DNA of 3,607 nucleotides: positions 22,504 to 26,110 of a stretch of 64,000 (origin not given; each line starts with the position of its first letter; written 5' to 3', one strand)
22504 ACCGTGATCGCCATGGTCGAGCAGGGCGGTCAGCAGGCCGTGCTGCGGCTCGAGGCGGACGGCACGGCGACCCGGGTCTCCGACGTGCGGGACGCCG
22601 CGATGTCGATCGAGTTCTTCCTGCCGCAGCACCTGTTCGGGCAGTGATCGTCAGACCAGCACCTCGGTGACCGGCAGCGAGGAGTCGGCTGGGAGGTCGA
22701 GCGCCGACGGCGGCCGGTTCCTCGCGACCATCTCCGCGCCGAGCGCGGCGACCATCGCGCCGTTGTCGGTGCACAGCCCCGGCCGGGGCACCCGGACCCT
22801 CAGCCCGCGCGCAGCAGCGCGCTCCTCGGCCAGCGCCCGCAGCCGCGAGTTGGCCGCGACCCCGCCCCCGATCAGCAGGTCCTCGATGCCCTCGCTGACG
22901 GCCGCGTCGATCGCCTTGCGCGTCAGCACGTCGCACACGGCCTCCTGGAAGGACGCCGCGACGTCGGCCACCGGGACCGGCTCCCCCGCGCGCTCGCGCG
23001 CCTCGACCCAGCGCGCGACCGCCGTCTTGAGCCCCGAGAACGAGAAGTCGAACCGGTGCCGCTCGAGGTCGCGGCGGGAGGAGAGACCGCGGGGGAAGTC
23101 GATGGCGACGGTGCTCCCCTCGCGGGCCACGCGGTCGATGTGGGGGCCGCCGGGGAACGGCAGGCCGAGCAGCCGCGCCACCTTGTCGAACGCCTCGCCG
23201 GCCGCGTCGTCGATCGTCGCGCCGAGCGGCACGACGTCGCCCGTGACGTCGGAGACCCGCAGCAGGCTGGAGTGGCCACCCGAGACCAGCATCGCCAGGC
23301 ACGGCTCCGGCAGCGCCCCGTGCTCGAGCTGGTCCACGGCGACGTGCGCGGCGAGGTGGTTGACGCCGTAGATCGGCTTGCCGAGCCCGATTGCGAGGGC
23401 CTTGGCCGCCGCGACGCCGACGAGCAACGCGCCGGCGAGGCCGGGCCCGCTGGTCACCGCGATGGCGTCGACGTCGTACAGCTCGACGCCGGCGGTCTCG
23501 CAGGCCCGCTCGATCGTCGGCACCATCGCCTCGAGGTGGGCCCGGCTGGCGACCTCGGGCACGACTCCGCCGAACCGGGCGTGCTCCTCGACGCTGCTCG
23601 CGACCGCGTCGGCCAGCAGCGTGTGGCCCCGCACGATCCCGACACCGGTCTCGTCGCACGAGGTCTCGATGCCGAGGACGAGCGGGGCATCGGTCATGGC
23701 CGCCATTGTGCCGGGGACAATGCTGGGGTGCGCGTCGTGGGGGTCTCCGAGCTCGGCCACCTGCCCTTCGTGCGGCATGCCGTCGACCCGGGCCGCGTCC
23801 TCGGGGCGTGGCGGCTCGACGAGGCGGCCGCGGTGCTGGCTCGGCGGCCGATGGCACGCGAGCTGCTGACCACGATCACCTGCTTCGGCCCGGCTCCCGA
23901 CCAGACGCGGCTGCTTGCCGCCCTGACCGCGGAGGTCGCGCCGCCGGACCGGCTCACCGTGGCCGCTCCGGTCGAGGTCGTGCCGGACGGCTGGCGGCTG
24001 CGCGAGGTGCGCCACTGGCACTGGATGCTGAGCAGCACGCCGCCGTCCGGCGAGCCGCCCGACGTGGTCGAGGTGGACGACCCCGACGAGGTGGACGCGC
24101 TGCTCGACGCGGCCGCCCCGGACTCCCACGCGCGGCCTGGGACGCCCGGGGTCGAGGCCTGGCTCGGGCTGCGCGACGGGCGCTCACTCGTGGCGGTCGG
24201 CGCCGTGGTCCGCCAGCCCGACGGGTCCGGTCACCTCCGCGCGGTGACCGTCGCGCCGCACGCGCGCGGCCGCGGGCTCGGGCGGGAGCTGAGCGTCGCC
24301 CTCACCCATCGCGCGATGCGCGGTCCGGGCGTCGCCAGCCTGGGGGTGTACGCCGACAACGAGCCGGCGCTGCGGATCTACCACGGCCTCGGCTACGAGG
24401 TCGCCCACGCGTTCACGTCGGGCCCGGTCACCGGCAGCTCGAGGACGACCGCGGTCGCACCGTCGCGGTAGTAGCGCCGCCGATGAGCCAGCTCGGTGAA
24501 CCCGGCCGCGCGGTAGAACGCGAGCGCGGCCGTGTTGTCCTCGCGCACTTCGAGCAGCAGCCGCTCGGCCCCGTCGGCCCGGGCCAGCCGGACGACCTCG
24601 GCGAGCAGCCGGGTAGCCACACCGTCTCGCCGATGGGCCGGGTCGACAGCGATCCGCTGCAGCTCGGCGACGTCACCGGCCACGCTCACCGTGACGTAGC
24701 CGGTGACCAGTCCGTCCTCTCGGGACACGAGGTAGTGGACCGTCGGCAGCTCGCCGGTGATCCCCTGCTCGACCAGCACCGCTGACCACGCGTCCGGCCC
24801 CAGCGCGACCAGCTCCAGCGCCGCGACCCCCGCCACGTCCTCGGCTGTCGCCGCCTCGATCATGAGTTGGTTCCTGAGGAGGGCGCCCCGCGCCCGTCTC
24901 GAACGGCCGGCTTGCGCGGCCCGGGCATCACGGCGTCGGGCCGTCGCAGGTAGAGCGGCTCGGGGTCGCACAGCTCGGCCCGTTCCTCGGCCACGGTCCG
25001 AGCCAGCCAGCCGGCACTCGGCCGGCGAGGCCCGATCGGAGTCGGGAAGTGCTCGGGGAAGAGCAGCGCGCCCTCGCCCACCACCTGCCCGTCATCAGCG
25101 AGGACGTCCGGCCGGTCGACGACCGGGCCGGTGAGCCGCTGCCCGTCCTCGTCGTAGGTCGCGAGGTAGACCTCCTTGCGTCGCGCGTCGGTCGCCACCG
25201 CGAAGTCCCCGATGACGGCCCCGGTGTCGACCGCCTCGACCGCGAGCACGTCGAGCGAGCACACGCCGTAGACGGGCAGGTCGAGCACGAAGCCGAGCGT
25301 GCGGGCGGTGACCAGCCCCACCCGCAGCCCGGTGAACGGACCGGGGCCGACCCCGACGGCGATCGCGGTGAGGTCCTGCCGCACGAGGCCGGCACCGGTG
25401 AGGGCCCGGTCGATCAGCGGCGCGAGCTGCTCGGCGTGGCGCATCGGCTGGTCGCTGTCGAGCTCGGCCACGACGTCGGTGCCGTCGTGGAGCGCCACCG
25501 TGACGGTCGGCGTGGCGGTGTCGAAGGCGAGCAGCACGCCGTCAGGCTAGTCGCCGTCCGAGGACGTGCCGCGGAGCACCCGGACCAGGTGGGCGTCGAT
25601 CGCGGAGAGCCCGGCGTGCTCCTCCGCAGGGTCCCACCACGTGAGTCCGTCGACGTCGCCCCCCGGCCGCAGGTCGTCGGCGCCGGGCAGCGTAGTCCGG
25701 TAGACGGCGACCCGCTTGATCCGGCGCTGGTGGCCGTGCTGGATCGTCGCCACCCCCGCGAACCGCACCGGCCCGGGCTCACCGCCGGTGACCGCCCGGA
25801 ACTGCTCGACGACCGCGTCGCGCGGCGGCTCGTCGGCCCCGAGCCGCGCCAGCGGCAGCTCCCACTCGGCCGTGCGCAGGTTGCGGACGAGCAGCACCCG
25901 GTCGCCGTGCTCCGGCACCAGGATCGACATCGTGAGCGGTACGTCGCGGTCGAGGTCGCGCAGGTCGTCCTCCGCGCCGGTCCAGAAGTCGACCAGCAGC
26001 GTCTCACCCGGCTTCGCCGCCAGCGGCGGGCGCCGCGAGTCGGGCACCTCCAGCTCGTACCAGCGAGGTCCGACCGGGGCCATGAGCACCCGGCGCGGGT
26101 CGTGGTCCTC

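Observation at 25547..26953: Tri-domain GNAT-TsaE-pseudo-Nudix fusion inside the t6A (tsaE-tsaB-rimI-tsaD) operon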

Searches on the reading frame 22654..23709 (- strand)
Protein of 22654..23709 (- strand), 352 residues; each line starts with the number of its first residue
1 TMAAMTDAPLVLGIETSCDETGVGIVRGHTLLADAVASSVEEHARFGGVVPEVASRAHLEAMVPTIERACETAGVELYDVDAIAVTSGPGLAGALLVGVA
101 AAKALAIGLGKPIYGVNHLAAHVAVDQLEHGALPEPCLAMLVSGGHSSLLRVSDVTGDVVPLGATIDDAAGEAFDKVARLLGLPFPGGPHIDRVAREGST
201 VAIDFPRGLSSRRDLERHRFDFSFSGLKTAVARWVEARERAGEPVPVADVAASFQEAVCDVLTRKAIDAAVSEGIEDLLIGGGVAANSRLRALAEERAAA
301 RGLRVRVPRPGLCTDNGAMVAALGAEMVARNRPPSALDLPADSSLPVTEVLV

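Call 6: search_protein_families(library=pfam, proteins=[window:22654-23700:-], max_evalue=1)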
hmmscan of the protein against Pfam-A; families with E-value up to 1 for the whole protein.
window:22654-23700:- (349 aa): 4 families
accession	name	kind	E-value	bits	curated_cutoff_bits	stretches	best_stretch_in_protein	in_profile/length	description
PF00814.31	TsaD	-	6e-90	302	24.8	1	28-318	2-263/264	tRNA N6-adenosine threonylcarbamoyltransferase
PF22521.2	HypF_C_2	-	4.2e-07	30.4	27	1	232-314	154-236/241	Carbamoyltransferase, Kae1-like Domain, second subdomain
PF02543.21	Carbam_trans_N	-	0.0027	17.6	24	1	213-286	240-315/346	Carbamoyltransferase N-terminus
PF25644.1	Seadorna_VP4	-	0.023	13.3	27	1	236-327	110-196/627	Seadornavirus membrane penetration protein VP4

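Call 53: search_protein_families(library=ncbifam, proteins=[window:22654-23709:-], max_evalue=0.00001)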
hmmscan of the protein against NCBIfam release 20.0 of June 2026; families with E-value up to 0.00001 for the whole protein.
window:22654-23709:- (352 aa): 5 families
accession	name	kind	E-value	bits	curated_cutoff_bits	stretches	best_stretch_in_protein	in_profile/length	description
TIGR03723.1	T6A_TsaD_YgjD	equivalog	1.6e-122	408.6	296.1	1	11-328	1-313/314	tRNA (adenosine(37)-N6)-threonylcarbamoyltransferase complex transferase subunit TsaD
TIGR00329.1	gcp_kae1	subfamily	3.2e-94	315.6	207.8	1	12-321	1-305/305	tRNA (adenosine(37)-N6)-threonylcarbamoyltransferase complex transferase subunit TsaD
TIGR03722.2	arch_KAE1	equivalog_domain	3.1e-60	204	375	1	11-331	1-300/323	KEOPS complex N(6)-L-threonylcarbamoyladenine synthase Kae1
NF007174.0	PRK09605.1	equivalog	7.3e-58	196.3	447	1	10-331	2-302/535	bifunctional N(6)-L-threonylcarbamoyladenine synthase/serine/threonine protein kinase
TIGR03725.1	T6A_YeaZ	equivalog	1.1e-15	58.2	69.3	1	11-125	1-100/212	tRNA (adenosine(37)-N6)-threonylcarbamoyltransferase complex dimerization subunit type 1 TsaB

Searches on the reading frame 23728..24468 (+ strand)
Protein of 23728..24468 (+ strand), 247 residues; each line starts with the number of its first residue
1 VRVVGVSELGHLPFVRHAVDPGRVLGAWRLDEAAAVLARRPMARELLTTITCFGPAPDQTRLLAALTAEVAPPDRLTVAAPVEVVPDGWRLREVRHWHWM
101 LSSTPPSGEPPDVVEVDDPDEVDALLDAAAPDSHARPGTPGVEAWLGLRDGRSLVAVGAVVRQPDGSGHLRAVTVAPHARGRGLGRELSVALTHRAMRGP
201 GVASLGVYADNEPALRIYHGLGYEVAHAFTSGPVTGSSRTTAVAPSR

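Call 53: search_protein_families(library=ncbifam, proteins=[window:23728-24468:+], max_evalue=0.00001)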
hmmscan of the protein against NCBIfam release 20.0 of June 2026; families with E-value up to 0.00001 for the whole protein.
window:23728-24468:+ (247 aa): 3 families
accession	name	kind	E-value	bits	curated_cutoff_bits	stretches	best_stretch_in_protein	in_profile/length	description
TIGR03448.1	mycothiol_MshD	equivalog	1.7e-07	30.9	163.1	1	170-228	231-290/294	mycothiol synthase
NF049894.1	CG3035_N_ac_Glu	equivalog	3.1e-07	29.9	280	1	152-227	215-293/300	N-acetylglutamate synthase, CG3035 family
TIGR01575.1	rimI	equivalog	6.1e-07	29.6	86.4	1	144-226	33-115/132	ribosomal protein S18-alanine N-acetyltransferase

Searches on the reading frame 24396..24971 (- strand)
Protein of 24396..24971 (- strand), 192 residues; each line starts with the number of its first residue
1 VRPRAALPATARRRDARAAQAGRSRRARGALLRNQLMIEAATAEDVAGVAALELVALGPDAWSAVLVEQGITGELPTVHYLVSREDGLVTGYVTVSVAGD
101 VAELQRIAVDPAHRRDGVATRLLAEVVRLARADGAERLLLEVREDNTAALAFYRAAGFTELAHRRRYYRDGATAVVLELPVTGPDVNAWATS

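Call 6: search_protein_families(library=pfam, proteins=[window:24396-24971:-], max_evalue=1)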
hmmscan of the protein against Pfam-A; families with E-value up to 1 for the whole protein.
window:24396-24971:- (192 aa): 16 families
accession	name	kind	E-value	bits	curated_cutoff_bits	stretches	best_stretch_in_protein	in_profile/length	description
PF00583.31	Acetyltransf_1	-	1.8e-19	70.6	20.7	1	76-158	31-116/116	Acetyltransferase (GNAT) family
PF13508.13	Acetyltransf_7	-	1.8e-14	54.3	27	1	79-160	4-84/84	Acetyltransferase (GNAT) domain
PF13673.13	Acetyltransf_10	-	1.1e-11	45.3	23.6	1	60-176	11-123/128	Acetyltransferase (GNAT) domain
PF08445.16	FR47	-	1.5e-08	34.9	22.1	1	97-166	17-85/86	FR47-like protein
PF21926.2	FeeM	-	7.9e-08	32.7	27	1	100-179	79-157/158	N-acyl amino acid synthase FeeM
PF24553.2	Rv0428c_C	-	2.7e-07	30.9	27.2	1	102-167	160-223/224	Probable histone acetyltransferase Rv0428c C-terminal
PF13302.13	Acetyltransf_3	-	4.9e-06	27.7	25.4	1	78-159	54-138/138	Acetyltransferase (GNAT) domain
PF14542.12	Acetyltransf_CG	-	0.00016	22.2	30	1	89-134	11-57/80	GCN5-related N-acetyl-transferase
PF13523.12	Acetyltransf_8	-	0.0002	21.5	27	1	110-161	88-140/145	Acetyltransferase (GNAT) domain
PF13420.13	Acetyltransf_4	-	0.0013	19.3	24.3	1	91-171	62-147/155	Acetyltransferase (GNAT) domain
PF13527.13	Acetyltransf_9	-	0.002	18.5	25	1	101-159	72-125/127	Acetyltransferase (GNAT) domain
PF12568.14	PanZ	-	0.007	16.3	22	1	91-160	51-122/128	Acetyltransferase (GNAT) domain, PanZ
PF13880.12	Acetyltransf_13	-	0.014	15.7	22.8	1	105-126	8-29/69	ESCO1/2 acetyl-transferase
PF23209.2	IDM1_C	-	0.056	14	33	1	93-166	48-120/140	Increased DNA methylation 1, C-terminal domain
PF13480.13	Acetyltransf_6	-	0.14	12.8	22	1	78-138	72-132/143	Acetyltransferase (GNAT) domain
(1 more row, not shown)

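Call 53: search_protein_families(library=ncbifam, proteins=[window:24396-24866:-], max_evalue=0.00001)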
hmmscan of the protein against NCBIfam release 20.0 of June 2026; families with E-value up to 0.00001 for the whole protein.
window:24396-24866:- (157 aa): 18 families
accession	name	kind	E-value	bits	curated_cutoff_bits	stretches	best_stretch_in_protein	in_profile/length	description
TIGR01575.1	rimI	equivalog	1.7e-25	89.7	86.4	1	25-140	16-130/132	ribosomal protein S18-alanine N-acetyltransferase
NF007025.1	PRK09491.1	equivalog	1.2e-14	54.5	173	1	48-134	44-130/145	ribosomal protein S18-alanine N-acetyltransferase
NF049894.1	CG3035_N_ac_Glu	equivalog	1.3e-11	44.3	280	1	69-134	235-299/300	N-acetylglutamate synthase, CG3035 family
NF002959.0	PRK03624.1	equivalog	4.3e-10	39.5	124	1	44-125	50-131/147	GNAT family acetyltransferase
NF040501.1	resist_ArsN2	equivalog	1e-08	34.9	125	1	43-127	24-105/133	arsenic resistance N-acetyltransferase ArsN2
TIGR03448.1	mycothiol_MshD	equivalog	2e-08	33.9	163.1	0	40-92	43-97/294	mycothiol synthase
NF000359.1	sat3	exception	6.4e-08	32.9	360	1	45-135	73-164/180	streptothricin N-acetyltransferase Sat3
NF043067.1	AAC_6p_group_E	equivalog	6.5e-08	32.5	140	1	56-127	60-131/140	aminoglycoside 6'-N-acetyltransferase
NF000482.1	AAC_3_XI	exception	9e-08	32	300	1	62-130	71-139/148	aminoglycoside N-acetyltransferase AAC(3)-XI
NF000487.1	stat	exception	9.1e-08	31.8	420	1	33-133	68-171/189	streptothricin N-acetyltransferase STAT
NF008212.0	PRK10975.1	equivalog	5.6e-07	29.6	219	1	31-123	127-220/232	dTDP-4-amino-4,6-dideoxy-D-galactose acyltransferase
NF053587.1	SpmdActasePaiA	equivalog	1.2e-06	28.4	250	1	62-132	86-156/172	spermidine/spermine N(1)-acetyltransferase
NF041716.1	HxA_phane_GNAT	equivalog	1.5e-06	28.2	250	1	50-128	60-145/152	cyclophane-containing RiPP N-acetyltransferase HaaN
NF040503.1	resist_ArsN1a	equivalog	3.9e-06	26.7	170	1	65-127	76-137/159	arsinothricin resistance N-acetyltransferase ArsN1 family A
NF000158.2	AAC_6p_Il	exception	5.2e-06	26.5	270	1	56-132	72-148/152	aminoglycoside N-acetyltransferase AAC(6')-Il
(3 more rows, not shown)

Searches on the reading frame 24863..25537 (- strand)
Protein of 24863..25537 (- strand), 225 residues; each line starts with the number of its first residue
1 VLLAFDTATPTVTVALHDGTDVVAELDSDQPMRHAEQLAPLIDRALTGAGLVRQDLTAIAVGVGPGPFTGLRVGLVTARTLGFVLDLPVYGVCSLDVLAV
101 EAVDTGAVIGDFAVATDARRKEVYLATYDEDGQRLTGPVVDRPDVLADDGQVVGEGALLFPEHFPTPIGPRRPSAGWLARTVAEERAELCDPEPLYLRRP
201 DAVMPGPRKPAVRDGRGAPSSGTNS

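Call 6: search_protein_families(library=pfam, proteins=[window:24863-25537:-], max_evalue=1)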
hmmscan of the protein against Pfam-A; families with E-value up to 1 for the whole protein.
window:24863-25537:- (225 aa): 1 family
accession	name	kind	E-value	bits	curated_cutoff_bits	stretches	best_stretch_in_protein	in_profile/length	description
PF00814.31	TsaD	-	6.1e-29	102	24.8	1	33-147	28-148/264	tRNA N6-adenosine threonylcarbamoyltransferase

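Call 53: search_protein_families(library=ncbifam, proteins=[window:24863-25537:-], max_evalue=0.00001)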
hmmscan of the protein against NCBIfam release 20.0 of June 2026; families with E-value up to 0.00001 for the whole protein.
window:24863-25537:- (225 aa): 4 families
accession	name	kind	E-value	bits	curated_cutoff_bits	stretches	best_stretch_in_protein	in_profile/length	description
TIGR03725.1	T6A_YeaZ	equivalog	8.6e-51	172.9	69.3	1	2-198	1-212/212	tRNA (adenosine(37)-N6)-threonylcarbamoyltransferase complex dimerization subunit type 1 TsaB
TIGR03723.1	T6A_TsaD_YgjD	equivalog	1.2e-10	41.1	296.1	1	22-95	40-110/314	tRNA (adenosine(37)-N6)-threonylcarbamoyltransferase complex transferase subunit TsaD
TIGR00329.1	gcp_kae1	subfamily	2.1e-09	37.1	207.8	1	33-92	47-106/305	tRNA (adenosine(37)-N6)-threonylcarbamoyltransferase complex transferase subunit TsaD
TIGR03722.2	arch_KAE1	equivalog_domain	1.6e-07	30.8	375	1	33-92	45-104/323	KEOPS complex N(6)-L-threonylcarbamoyladenine synthase Kae1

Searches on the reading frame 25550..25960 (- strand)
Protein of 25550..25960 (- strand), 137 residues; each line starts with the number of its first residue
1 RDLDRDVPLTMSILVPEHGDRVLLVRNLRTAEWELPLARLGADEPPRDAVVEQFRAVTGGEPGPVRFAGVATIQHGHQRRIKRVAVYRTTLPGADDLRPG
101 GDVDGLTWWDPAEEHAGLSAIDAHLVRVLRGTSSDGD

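Call 9: search_protein_families(library=pfam, proteins=[window:25550-25960:-], max_evalue=10)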
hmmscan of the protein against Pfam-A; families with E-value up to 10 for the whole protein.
window:25550-25960:- (137 aa): 1 family
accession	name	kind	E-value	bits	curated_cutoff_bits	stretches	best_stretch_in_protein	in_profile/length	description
PF00293.34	NUDIX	-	0.0042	17.5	21.1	1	13-124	8-129/134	NUDIX domain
